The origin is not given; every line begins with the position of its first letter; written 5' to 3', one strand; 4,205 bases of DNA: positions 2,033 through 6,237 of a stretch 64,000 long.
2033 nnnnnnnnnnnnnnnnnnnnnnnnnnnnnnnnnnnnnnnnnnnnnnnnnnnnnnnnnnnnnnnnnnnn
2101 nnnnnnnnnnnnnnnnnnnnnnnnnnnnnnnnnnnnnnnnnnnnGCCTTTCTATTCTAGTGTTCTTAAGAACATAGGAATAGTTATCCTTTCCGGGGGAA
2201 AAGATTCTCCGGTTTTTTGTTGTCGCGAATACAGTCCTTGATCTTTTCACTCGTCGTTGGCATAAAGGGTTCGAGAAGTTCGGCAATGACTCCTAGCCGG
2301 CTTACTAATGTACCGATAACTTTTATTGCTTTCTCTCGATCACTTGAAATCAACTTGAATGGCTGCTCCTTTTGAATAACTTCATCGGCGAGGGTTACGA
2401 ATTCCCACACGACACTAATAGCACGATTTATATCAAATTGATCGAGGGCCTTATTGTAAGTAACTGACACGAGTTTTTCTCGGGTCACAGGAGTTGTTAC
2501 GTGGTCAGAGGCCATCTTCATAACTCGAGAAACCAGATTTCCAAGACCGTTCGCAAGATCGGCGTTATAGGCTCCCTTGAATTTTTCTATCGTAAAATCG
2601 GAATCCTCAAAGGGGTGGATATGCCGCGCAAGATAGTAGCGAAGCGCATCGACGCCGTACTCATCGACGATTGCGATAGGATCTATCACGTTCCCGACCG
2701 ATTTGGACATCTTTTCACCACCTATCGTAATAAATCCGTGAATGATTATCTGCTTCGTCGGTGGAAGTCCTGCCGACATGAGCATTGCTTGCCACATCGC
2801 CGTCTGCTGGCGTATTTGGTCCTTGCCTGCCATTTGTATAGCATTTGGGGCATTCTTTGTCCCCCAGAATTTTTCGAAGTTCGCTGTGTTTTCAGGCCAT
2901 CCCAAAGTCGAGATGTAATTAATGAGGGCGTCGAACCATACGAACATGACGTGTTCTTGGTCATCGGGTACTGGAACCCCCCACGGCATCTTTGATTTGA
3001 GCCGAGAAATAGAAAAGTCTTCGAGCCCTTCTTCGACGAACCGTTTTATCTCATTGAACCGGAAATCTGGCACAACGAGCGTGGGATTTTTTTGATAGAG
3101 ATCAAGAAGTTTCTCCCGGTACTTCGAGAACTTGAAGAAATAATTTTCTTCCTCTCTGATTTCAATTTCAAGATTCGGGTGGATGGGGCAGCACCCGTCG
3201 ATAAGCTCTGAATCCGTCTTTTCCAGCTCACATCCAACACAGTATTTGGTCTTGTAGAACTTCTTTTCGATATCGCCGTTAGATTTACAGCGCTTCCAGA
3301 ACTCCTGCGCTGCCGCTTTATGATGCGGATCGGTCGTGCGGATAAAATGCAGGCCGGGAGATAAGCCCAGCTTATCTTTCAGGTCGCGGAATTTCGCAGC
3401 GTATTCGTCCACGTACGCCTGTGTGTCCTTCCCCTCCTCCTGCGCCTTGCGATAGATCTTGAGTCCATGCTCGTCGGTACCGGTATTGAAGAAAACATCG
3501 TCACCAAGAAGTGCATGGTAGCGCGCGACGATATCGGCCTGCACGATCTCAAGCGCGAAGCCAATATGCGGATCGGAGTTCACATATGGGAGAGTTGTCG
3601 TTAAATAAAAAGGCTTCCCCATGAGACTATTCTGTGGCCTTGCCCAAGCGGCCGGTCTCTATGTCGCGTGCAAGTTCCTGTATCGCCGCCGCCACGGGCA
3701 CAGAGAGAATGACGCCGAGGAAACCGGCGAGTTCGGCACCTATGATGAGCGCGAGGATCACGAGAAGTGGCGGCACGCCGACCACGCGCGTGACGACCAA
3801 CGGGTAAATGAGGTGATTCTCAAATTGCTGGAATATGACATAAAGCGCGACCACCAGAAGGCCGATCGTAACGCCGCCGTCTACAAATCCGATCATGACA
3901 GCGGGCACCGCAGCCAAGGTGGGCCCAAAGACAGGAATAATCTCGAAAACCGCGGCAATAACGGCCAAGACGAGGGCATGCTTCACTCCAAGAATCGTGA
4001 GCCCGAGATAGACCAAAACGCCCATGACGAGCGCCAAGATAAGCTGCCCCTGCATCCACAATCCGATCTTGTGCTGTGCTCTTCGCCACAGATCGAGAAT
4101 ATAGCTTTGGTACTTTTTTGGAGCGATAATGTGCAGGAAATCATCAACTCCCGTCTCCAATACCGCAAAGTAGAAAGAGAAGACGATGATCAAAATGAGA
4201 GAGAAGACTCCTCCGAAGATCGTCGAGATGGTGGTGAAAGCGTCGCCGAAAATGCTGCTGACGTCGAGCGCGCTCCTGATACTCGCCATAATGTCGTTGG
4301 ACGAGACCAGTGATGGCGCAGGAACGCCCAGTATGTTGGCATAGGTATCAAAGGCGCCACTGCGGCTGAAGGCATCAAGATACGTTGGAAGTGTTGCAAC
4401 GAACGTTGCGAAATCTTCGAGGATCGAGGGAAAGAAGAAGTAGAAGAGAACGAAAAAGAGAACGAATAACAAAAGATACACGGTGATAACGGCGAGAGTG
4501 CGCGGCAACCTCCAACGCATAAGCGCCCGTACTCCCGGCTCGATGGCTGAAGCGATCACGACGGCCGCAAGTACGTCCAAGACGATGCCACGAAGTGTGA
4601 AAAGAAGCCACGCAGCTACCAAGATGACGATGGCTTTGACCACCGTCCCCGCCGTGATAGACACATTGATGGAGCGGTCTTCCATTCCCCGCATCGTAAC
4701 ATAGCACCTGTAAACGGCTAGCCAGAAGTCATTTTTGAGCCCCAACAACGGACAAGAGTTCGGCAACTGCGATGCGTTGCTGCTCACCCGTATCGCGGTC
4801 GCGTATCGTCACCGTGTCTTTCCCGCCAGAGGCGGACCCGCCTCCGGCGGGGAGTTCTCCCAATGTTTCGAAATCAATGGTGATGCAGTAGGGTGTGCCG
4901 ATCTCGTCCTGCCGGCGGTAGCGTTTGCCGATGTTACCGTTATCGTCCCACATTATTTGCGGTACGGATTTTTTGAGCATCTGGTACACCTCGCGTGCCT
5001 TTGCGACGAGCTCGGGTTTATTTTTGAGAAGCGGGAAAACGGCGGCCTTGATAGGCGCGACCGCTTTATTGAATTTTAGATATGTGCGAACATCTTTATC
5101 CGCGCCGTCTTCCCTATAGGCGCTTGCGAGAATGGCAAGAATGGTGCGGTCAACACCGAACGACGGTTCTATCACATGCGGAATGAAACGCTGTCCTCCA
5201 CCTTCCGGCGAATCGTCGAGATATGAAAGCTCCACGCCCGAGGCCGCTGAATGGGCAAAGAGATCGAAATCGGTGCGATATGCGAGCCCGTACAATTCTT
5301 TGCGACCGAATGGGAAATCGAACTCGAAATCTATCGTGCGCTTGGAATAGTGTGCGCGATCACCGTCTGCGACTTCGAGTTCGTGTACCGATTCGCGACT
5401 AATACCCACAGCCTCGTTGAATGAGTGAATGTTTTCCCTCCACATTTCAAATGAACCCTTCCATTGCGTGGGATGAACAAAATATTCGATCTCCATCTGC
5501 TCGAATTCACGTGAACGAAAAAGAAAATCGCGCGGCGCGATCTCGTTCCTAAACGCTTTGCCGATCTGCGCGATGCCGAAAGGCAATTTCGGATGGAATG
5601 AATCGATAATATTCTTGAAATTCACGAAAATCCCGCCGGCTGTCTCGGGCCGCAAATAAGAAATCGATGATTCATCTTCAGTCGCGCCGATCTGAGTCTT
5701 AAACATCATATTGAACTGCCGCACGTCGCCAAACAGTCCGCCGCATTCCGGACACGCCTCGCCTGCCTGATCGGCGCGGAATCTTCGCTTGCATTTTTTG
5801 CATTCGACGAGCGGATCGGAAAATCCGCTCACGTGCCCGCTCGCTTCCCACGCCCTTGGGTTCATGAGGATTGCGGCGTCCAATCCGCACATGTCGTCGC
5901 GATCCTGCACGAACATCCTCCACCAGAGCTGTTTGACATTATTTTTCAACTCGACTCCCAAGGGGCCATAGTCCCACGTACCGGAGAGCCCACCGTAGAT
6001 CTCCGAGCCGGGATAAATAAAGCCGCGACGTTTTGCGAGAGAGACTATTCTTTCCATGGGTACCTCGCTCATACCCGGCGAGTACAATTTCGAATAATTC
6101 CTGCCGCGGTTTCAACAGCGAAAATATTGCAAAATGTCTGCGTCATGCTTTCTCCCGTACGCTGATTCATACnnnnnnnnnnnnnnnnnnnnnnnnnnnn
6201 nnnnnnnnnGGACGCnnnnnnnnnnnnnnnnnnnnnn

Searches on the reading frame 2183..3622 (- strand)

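Call 52: search_protein_families(library=pfam, proteins=[window:2183-3622:-], max_evalue=0.001)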
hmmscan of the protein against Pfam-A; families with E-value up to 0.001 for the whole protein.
window:2183-3622:- (479 aa): 6 families
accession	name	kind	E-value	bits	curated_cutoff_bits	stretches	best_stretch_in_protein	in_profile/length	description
PF09334.17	tRNA-synt_1g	-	3.2e-96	322.9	20.1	2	139-368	163-391/391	tRNA synthetases class I (M)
PF00133.28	tRNA-synt_1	-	1.2e-36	126.8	22.7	2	222-332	295-403/414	tRNA synthetases class I (I, L, M and V)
PF01406.26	tRNA-synt_1e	-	1.6e-13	51.2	27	2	288-334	237-283/301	tRNA synthetases class I (C) catalytic domain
PF08264.19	Anticodon_1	-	3.9e-06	27.2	25.1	1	388-463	14-91/148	Anticodon-binding domain of tRNA ligase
PF19303.5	Anticodon_3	-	4.4e-06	27.1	23.5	1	388-468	24-104/152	Anticodon binding domain of methionyl tRNA ligase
PF01921.24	tRNA-synt_1f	-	0.0004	19.8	27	0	263-349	238-326/360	tRNA synthetases class I (K)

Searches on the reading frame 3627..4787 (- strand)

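Call 52: search_protein_families(library=pfam, proteins=[window:3627-4787:-], max_evalue=0.001)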
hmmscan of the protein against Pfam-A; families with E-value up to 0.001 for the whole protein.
window:3627-4787:- (386 aa): 1 family
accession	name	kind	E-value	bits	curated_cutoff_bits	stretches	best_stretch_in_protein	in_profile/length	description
PF01594.21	AI-2E_transport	-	6e-59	200.3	34.3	1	53-374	8-324/327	AI-2E family transporter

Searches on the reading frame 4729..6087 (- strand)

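Call 52: search_protein_families(library=pfam, proteins=[window:4729-6087:-], max_evalue=0.001)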
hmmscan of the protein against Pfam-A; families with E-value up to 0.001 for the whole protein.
window:4729-6087:- (452 aa): 3 families
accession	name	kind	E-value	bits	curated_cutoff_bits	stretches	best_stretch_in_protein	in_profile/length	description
PF03129.25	HGTP_anticodon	-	1.6e-18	67.1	21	1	347-448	1-91/94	Anticodon binding domain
PF00587.30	tRNA-synt_2b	-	8.3e-12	46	29.3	1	140-321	8-177/179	tRNA synthetase class II core domain (G, H, P, S and T)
PF23455.1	DUF7129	-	3.3e-05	24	30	1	94-117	12-35/45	Domain of unknown function (DUF7129)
